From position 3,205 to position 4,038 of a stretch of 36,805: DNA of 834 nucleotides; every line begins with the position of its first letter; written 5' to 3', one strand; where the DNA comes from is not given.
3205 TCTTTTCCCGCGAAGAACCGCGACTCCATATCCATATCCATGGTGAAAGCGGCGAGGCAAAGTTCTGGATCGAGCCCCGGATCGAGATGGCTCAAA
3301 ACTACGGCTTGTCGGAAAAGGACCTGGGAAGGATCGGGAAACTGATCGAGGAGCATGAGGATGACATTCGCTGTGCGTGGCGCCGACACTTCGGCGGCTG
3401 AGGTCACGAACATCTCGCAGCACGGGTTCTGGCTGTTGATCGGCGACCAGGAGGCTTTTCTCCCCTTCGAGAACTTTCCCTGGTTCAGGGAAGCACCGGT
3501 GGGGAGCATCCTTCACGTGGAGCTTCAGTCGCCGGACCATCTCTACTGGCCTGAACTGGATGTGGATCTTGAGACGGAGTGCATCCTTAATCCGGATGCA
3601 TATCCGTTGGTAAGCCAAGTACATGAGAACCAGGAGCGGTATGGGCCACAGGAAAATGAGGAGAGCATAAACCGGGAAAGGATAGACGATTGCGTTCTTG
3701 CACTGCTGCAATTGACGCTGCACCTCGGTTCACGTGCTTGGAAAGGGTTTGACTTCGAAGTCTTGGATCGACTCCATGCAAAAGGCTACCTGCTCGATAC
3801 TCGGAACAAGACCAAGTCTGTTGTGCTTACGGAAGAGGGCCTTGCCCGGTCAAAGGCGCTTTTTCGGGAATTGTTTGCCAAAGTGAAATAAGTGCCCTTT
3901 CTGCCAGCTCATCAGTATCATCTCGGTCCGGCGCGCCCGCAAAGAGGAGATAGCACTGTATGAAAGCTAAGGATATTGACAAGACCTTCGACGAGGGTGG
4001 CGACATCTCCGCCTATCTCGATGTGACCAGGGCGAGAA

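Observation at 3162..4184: DUF4160 / DUF2442-DUF6429 fusion pair followed by an orphan BrnA-like antitoxin: a compact TA-like cluster with an unusual fusion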

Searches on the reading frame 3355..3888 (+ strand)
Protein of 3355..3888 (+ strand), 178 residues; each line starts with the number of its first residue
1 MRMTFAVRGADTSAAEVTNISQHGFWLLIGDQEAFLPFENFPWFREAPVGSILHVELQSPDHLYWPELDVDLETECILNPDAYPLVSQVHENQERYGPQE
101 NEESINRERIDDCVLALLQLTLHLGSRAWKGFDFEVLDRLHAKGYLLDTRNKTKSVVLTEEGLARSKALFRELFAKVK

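Call 3: search_protein_families(library=pfam, proteins=[window:3355-3888:+], max_evalue=1)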
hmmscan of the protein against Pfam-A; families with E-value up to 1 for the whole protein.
window:3355-3888:+ (178 aa): 4 families
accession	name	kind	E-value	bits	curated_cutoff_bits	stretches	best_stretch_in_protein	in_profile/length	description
PF20008.5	DUF6429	-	3.4e-29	100.8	31.6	1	107-176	2-71/71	Domain of unknown function (DUF6429)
PF10387.14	DUF2442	-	1.2e-12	48.3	23.9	1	15-81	2-70/72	Protein of unknown function (DUF2442)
PF00575.29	S1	-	0.17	12.8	22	1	14-43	9-39/74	S1 RNA binding domain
PF13509.12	S1_2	-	0.21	12.2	21.8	0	14-47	6-38/61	S1 domain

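Call 4: search_protein_families(library=ncbifam, proteins=[window:3355-3888:+], max_evalue=1)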
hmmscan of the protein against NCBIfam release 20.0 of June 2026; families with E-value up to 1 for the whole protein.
window:3355-3888:+ (178 aa): 0 families

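Call 13: find_homologous_proteins(query=window:3355-3888:+)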
Query window:3355-3888:+ (178 aa): 429 proteins with E <= 0.001 among 562 candidates; the best 120 are listed.
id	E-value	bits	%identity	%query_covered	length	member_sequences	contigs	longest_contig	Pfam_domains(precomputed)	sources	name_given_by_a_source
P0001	9.6e-115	398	100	99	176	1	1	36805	PF10387.15,PF20008.6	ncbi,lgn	-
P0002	3.6e-92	325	80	99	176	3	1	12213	PF10387.15,PF20008.6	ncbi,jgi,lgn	jgi:hypothetical protein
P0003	2.1e-80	286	73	98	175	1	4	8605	PF10387.15,PF20008.6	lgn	-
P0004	2.3e-78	280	69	99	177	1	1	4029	PF10387.15,PF20008.6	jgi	jgi:hypothetical protein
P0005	4.8e-78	279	70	98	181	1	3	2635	PF10387.15,PF20008.6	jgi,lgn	-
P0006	8.1e-77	275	70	98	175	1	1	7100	PF10387.15,PF20008.6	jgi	jgi:hypothetical protein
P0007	9.2e-77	274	69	98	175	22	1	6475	PF10387.15,PF20008.6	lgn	-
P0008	2.0e-76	273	71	98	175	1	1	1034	PF10387.15,PF20008.6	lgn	-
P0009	4.7e-76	272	69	99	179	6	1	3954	PF10387.15,PF20008.6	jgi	jgi:hypothetical protein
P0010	6.4e-76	272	70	98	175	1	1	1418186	PF10387.15,PF20008.6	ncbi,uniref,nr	ncbi:DUF6429 family protein [Geomobilimonas luticola]|uniref:DUF2442 domain-containing protein n=1 T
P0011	1.4e-75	271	68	99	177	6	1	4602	PF10387.15,PF20008.6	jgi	jgi:hypothetical protein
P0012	2.1e-75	270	69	97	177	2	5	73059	PF10387.15,PF20008.6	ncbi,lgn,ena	-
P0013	6.4e-75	268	68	98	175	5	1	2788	PF10387.15,PF20008.6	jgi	jgi:hypothetical protein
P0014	9.7e-75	268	67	99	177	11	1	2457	PF10387.15,PF20008.6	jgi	jgi:hypothetical protein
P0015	1.2e-74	268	66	99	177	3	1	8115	PF10387.15,PF20008.6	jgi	jgi:hypothetical protein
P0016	1.4e-74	267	68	99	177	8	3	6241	PF10387.15,PF20008.6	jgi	jgi:hypothetical protein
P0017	9.4e-74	265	66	99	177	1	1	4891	PF10387.15,PF20008.6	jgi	jgi:hypothetical protein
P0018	1.3e-73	264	67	98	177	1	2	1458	PF10387.15,PF20008.6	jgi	jgi:hypothetical protein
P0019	3.7e-73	263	64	98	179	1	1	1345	PF10387.15,PF20008.6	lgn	-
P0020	1.1e-72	261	67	98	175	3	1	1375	PF10387.15,PF20008.6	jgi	jgi:hypothetical protein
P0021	1.2e-72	261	64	97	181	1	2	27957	PF10387.15,PF20008.6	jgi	jgi:hypothetical protein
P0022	1.5e-72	261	66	98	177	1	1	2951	PF10387.15,PF20008.6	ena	-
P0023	1.9e-72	260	64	99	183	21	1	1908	PF10387.15,PF20008.6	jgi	jgi:hypothetical protein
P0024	2.1e-72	260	66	98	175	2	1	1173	PF10387.15,PF20008.6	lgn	-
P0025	2.2e-72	260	66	98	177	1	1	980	PF10387.15,PF20008.6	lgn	-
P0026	2.8e-72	260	66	96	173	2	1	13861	PF10387.15,PF20008.6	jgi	-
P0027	3.4e-72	260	65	99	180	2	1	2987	PF10387.15,PF20008.6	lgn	-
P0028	3.6e-72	260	66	98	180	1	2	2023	PF10387.15,PF20008.6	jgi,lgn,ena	-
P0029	4.0e-72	259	67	98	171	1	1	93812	PF10387.15,PF20008.6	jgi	jgi:uncharacterized protein DUF6429/uncharacterized protein DUF2442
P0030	5.8e-72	259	68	98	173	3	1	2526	PF10387.15,PF20008.6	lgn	-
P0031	6.4e-72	259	65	97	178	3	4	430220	PF10387.15,PF20008.6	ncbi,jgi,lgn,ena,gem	jgi:Domain of unknown function (DUF6429)/Protein of unknown function (DUF2442)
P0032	7.7e-72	258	64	98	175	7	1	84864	PF10387.15,PF20008.6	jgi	jgi:hypothetical protein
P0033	1.3e-71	258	63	99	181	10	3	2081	PF10387.15,PF20008.6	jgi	jgi:hypothetical protein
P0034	1.5e-71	258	65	99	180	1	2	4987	PF10387.15,PF20008.6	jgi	jgi:hypothetical protein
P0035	1.5e-71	257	65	98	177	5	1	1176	PF10387.15,PF20008.6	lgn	-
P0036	1.5e-71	257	68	98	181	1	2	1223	PF10387.15,PF20008.6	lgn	-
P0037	1.6e-71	257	66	98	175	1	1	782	PF10387.15,PF20008.6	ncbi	-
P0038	1.9e-71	257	65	98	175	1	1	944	PF10387.15,PF20008.6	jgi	jgi:hypothetical protein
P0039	2.1e-71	257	66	98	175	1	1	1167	PF10387.15,PF20008.6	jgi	-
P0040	2.9e-71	257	64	98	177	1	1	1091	PF10387.15,PF20008.6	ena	-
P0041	3.6e-71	256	64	98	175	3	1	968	PF10387.15,PF20008.6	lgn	-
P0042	4.7e-71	256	66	98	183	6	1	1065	PF10387.15,PF20008.6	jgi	jgi:hypothetical protein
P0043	4.8e-71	256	66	98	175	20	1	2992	PF10387.15,PF20008.6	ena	-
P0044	5.3e-71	256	66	98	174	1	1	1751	PF10387.15,PF20008.6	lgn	-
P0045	6.1e-71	256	66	98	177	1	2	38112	PF10387.15,PF20008.6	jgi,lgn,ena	-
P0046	7.6e-71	255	63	98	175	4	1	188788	PF10387.15,PF20008.6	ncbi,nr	ncbi:MAG: DUF6429 family protein [Geobacteraceae bacterium]|nr:DUF6429 family protein [Geobacteracea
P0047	1.6e-70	254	63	98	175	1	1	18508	PF10387.15,PF20008.6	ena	-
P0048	2.0e-70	254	64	98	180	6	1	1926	PF10387.15,PF20008.6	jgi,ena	-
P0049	3.4e-70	253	62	99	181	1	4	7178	PF10387.15,PF20008.6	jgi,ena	jgi:hypothetical protein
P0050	4.8e-70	253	62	98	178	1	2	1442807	PF10387.15,PF20008.6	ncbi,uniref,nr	ncbi:DUF6429 family protein [Geotalea toluenoxydans]|uniref:DUF6429 family protein n=1 Tax=Geotalea 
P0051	4.9e-70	253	64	98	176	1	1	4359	PF10387.15,PF20008.6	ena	-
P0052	5.0e-70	253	62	99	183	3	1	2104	PF10387.15,PF20008.6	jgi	jgi:hypothetical protein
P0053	5.9e-70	252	67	98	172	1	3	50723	PF10387.15,PF20008.6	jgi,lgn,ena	jgi:hypothetical protein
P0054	6.6e-70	252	66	99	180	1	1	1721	PF10387.15,PF20008.6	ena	-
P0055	7.4e-70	252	64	99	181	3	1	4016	PF10387.15,PF20008.6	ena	-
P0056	7.6e-70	252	63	99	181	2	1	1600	PF10387.15,PF20008.6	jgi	jgi:hypothetical protein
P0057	1.1e-69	251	63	98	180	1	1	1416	PF10387.15,PF20008.6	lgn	-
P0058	1.3e-69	251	64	98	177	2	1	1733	PF10387.15,PF20008.6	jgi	-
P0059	1.4e-69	251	63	98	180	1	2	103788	PF10387.15,PF20008.6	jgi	-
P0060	2.3e-69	250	64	98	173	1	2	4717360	PF10387.15,PF20008.6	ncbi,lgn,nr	ncbi:hypothetical protein GSbR_09240 [Geobacter sp. SVR]|nr:DUF6429 family protein [Geobacter sp. SV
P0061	2.9e-69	250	63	98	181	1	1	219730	PF10387.15,PF20008.6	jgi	-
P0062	3.0e-69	250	67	93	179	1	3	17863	PF10387.15,PF20008.6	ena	-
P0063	3.0e-69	250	65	99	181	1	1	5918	PF10387.15,PF20008.6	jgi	jgi:Domain of unknown function (DUF6429)/Protein of unknown function (DUF2442)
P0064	3.0e-69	250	63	99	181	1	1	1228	PF10387.15,PF20008.6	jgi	jgi:uncharacterized protein DUF6429/uncharacterized protein DUF2442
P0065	6.5e-69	249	62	98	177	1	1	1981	PF10387.15,PF20008.6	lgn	-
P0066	6.5e-69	249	63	98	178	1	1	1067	PF10387.15,PF20008.6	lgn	-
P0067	6.6e-69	249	67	97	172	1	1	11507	PF10387.15,PF20008.6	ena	-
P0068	9.1e-69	248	64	97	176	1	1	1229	PF10387.15,PF20008.6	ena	-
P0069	1.5e-68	248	66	98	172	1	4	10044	PF10387.15,PF20008.6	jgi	jgi:hypothetical protein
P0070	3.6e-68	246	64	99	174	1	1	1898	PF10387.15,PF20008.6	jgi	jgi:hypothetical protein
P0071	4.8e-68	246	64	91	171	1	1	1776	PF10387.15,PF20008.6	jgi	jgi:Domain of unknown function (DUF6429)/Protein of unknown function (DUF2442)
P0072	6.3e-68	246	63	97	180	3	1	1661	PF10387.15,PF20008.6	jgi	jgi:hypothetical protein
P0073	8.5e-68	245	61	99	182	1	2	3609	PF10387.15,PF20008.6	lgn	-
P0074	1.1e-67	245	61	98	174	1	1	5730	PF10387.15,PF20008.6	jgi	jgi:hypothetical protein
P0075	1.1e-67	245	63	99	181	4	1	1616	PF10387.15,PF20008.6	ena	-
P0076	1.4e-67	245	66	91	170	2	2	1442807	PF10387.15,PF20008.6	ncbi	ncbi:hypothetical protein JCM15764A_01630 [Geotalea toluenoxydans]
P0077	1.6e-67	244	62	96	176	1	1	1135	PF10387.15,PF20008.6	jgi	jgi:hypothetical protein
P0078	2.0e-67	244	67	91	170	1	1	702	PF10387.15,PF20008.6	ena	-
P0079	3.1e-67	243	63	98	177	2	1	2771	PF10387.15,PF20008.6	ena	-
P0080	3.6e-67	243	63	98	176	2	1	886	PF10387.15,PF20008.6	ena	-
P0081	4.3e-67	243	61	99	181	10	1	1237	PF10387.15,PF20008.6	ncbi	-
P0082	4.3e-67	243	63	97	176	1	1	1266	PF10387.15,PF20008.6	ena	-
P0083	5.8e-67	243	61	98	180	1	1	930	PF10387.15,PF20008.6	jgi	jgi:Domain of unknown function (DUF6429)/Protein of unknown function (DUF2442)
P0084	6.7e-67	242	62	97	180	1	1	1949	PF10387.15,PF20008.6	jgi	jgi:hypothetical protein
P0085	1.0e-66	242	64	98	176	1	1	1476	PF10387.15,PF20008.6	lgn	-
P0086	1.3e-66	241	65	98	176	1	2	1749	PF10387.15,PF20008.6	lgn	-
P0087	1.6e-66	241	59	99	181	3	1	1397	PF10387.15,PF20008.6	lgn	-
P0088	2.0e-66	241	61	98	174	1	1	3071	PF10387.15,PF20008.6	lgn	-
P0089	2.5e-66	241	61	99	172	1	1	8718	PF10387.15,PF20008.6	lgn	-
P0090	5.3e-66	239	66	94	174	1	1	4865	PF10387.15,PF20008.6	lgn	-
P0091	6.1e-66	239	64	91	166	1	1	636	PF10387.15,PF20008.6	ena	-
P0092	6.5e-66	239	67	89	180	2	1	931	PF10387.15,PF20008.6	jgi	jgi:hypothetical protein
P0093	1.3e-65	238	60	98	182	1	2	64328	PF10387.15,PF20008.6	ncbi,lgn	-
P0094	1.5e-65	238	63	98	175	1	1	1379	PF10387.15,PF20008.6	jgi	jgi:hypothetical protein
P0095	2.0e-65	238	64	98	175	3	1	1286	PF10387.15,PF20008.6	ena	-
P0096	4.6e-65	236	64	94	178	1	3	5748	PF10387.15,PF20008.6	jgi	jgi:hypothetical protein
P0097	8.9e-65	235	64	94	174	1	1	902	PF10387.15,PF20008.6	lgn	-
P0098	2.0e-64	234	63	94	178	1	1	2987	PF10387.15,PF20008.6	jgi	jgi:hypothetical protein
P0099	2.1e-64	234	60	98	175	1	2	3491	PF10387.15,PF20008.6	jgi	jgi:Domain of unknown function (DUF6429)/Protein of unknown function (DUF2442)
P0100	2.9e-64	234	63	98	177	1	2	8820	PF10387.15,PF20008.6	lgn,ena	-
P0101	5.0e-64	233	59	97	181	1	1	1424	PF10387.15,PF20008.6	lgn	-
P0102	7.3e-64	232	63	93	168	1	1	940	PF10387.15,PF20008.6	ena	-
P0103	1.3e-63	232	60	98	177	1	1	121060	PF10387.15,PF20008.6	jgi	-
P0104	1.4e-63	231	63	91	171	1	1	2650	PF10387.15,PF20008.6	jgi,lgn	jgi:hypothetical protein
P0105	3.2e-63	230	59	96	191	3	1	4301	PF10387.15,PF20008.6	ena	-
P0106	7.4e-63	229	60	98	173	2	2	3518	PF10387.15,PF20008.6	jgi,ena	-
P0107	7.6e-63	229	61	98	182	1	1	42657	PF10387.15,PF20008.6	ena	-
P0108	2.6e-62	227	59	98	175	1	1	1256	PF10387.15,PF20008.6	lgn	-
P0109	4.2e-61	223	59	98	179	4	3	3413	PF10387.15,PF20008.6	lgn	-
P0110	1.0e-60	222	59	98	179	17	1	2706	PF10387.15,PF20008.6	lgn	-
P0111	2.6e-60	221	58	98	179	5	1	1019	PF10387.15,PF20008.6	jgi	-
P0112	2.8e-60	221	65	85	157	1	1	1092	PF10387.15,PF20008.6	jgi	jgi:predicted GNAT superfamily acetyltransferase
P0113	3.5e-60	220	59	98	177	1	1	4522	PF10387.15,PF20008.6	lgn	-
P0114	3.6e-60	220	61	91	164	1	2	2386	PF10387.15,PF20008.6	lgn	-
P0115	1.3e-59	219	70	78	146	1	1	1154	PF10387.15,PF20008.6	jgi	jgi:hypothetical protein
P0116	2.5e-58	214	56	98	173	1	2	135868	PF10387.15,PF20008.6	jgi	jgi:hypothetical protein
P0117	1.0e-57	212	61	90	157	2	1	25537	PF10387.15,PF20008.6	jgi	jgi:hypothetical protein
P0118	1.3e-57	212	66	79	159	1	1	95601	PF10387.15,PF20008.6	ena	-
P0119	3.0e-56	208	57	98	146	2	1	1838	PF20008.6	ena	-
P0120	2.1e-55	205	66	77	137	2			PF10387.15,PF20008.6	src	-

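Call 15: find_related_loci(query=A1, collection=genome_contigs, flank=3000)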
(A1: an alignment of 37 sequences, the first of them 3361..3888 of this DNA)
Query A1 (176 aa) in genome_contigs; peptide patterns used: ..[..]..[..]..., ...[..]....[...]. (x = any residue, [..] = any of these).
599 stretches matched a pattern (row limit reached: there are more); 595 encode a relative of the query (tblastn E <= 1e-3); the best 80 are kept; 80 distinct loci.
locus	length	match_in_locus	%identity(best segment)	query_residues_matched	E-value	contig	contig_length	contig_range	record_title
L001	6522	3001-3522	70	1-174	1e-80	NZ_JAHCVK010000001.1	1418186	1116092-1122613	Geomobilimonas luticola strain JCM 17780 NODE_1_length_1418186_cov_221.788490, whole genome shotgun sequence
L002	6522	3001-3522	63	1-174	1e-65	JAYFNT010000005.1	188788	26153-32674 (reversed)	MAG: Geobacteraceae bacterium isolate 5C_26 c_5C_000000063869, whole genome shotgun sequence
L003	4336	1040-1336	63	1-99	2e-38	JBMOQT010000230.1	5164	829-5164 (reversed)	MAG: Pseudomonadota bacterium isolate Betzabe_MAG161 MAG161_230, whole genome shotgun sequence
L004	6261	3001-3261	69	1-87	9e-38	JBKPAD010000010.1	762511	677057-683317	MAG: Pseudomonadota bacterium isolate GB_HAYS_MAG_00016 GB_HAYS_000000217601, whole genome shotgun sequence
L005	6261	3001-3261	67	1-87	3e-37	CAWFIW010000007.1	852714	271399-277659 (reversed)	MAG: uncultured beta proteobacterium isolate MFD04716.bin.1.159 genome assembly, contig: contig_8166, whole genome shotg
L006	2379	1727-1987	68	1-87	2e-36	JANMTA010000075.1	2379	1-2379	MAG: Betaproteobacteria bacterium isolate SOY_29_metabat_291_sub SOY_29_k141_15791, whole genome shotgun sequence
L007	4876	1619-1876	67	1-86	2e-36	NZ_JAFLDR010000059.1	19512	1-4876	MAG: Sulfuritalea sp. isolate UWPOB_SULF1 gnl_X_HMEKCNED_59, whole genome shotgun sequence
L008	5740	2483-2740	64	1-86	4e-36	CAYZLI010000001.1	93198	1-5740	MAG TPA_asm: uncultured Rhodocyclaceae bacterium isolate binchicken_co110_434 genome assembly, contig: NODE_640_length_9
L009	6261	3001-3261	62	1-87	4e-36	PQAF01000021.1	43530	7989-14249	MAG: Rhodocyclales bacterium isolate FeB_8 contig_5857, whole genome shotgun sequence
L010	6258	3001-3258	66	1-86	2e-36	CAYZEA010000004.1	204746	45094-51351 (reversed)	MAG TPA_asm: uncultured Methyloversatilis sp. isolate binchicken_co266_38 genome assembly, contig: NODE_135_length_20474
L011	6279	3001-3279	59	1-93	4e-36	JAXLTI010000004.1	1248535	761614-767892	MAG: bacterium isolate STL-ARS1 C1.278.fa-4, whole genome shotgun sequence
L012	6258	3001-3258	66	1-86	8e-36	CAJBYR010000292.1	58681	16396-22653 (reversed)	MAG: uncultured beta proteobacterium isolate Loc080925-6m_bin-0485 genome assembly, contig: bin-0485:292/347, whole geno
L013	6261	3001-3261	67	1-87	2e-35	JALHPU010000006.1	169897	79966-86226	MAG: Sulfuritalea sp. isolate bin.273 c_000000000581, whole genome shotgun sequence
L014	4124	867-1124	63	1-86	3e-35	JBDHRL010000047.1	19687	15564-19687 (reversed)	MAG: Rhodocyclaceae bacterium isolate AS-MESO-3CA.406 NODE_11932_length_19687_cov_6.762264, whole genome shotgun sequenc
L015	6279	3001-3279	63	1-89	4e-35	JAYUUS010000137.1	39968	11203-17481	MAG: Rhodanobacteraceae bacterium isolate GL122_UP_metabinner_5 GL122_UP_metabinner_5_136, whole genome shotgun sequence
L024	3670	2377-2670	59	1-96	1e-33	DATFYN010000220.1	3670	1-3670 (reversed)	MAG TPA_asm: Myxococcota bacterium isolate SMAG_U9544 k141_128594, whole genome shotgun sequence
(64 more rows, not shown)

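Call 31: find_encoding_contigs(protein=P0001, flank=10000, max_places=3)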
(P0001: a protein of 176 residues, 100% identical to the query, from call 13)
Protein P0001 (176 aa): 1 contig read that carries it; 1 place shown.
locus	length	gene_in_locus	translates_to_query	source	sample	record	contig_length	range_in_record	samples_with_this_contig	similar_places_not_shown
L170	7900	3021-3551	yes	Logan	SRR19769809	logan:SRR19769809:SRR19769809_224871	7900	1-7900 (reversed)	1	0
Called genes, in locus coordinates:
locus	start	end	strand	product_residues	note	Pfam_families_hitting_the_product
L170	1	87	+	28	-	?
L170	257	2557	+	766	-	PF23023:Anti-Pycsar_Apyc1, PF00753:Lactamase_B, PF12706:Lactamase_B_2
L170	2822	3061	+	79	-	PF13711:DUF4160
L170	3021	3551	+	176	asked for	PF10387:DUF2442, PF20008:DUF6429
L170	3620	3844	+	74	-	-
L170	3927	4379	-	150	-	PF00072:Response_reg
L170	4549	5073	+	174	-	PF12867:DinB_2 (weak)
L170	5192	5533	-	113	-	PF13744:HTH_37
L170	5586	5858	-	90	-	PF05973:Gp49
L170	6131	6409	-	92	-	PF04457:MJ1316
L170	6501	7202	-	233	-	-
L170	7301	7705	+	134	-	-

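Call 32: predict_structure(alignment_id=A1)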
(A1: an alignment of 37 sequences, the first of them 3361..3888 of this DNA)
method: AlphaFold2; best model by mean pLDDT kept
length: 176 residues; sequences in the alignment: 37
mean_pLDDT: 67.1   pTM: 0.41
mean pLDDT of the five models: 67.1, 59.3, 56.0, 53.7, 46.3
residues with pLDDT >= 90: 3; 70-90: 95; 50-70: 36; < 50: 42
segments of 3 or more residues with pLDDT < 50: 1-10, 84-101, 121-130, 149-151
pLDDT, mean of each block of 10 residues (from residue 1): 36 75 80 77 73 70 71 69 44 41 74 76 43 80 72 74 87 63
secondary structure, 60 per line:
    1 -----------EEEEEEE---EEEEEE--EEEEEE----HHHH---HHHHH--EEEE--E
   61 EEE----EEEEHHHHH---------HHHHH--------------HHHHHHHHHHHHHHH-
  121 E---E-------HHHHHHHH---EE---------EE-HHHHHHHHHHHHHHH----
elements in order: E12-18 E22-27 E30-35 H40-43 H47-51 E54-57 E60-63 E68-71 H72-76 H86-90 H105-119 H133-140 H158-172

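Call 38: find_encoding_contigs(protein=P0002, flank=4000, max_places=3)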
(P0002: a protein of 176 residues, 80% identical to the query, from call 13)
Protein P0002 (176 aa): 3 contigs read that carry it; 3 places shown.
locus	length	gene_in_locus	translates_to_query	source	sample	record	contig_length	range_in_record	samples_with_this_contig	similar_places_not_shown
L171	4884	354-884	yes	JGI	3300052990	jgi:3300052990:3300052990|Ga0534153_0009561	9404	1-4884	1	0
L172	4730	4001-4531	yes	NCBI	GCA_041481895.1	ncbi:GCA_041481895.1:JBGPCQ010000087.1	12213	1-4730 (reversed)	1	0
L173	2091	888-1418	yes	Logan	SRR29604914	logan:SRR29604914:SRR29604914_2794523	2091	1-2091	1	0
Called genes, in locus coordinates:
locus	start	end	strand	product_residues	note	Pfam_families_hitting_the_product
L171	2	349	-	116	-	?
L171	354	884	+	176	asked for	PF10387:DUF2442, PF20008:DUF6429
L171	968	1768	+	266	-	PF04116:FA_hydroxylase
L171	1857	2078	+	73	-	PF00581:Rhodanese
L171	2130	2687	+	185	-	PF02915:Rubrerythrin (weak)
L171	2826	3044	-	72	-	-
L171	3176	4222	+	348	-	-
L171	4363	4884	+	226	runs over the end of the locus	PF00072:Response_reg, PF07238:PilZ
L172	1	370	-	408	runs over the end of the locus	PF03734:YkuD, PF05036:SPOR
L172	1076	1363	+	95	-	-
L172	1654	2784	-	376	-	PF00724:Oxidored_FMN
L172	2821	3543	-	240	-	-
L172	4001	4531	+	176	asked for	PF10387:DUF2442, PF20008:DUF6429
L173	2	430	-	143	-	?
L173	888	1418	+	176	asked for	PF10387:DUF2442, PF20008:DUF6429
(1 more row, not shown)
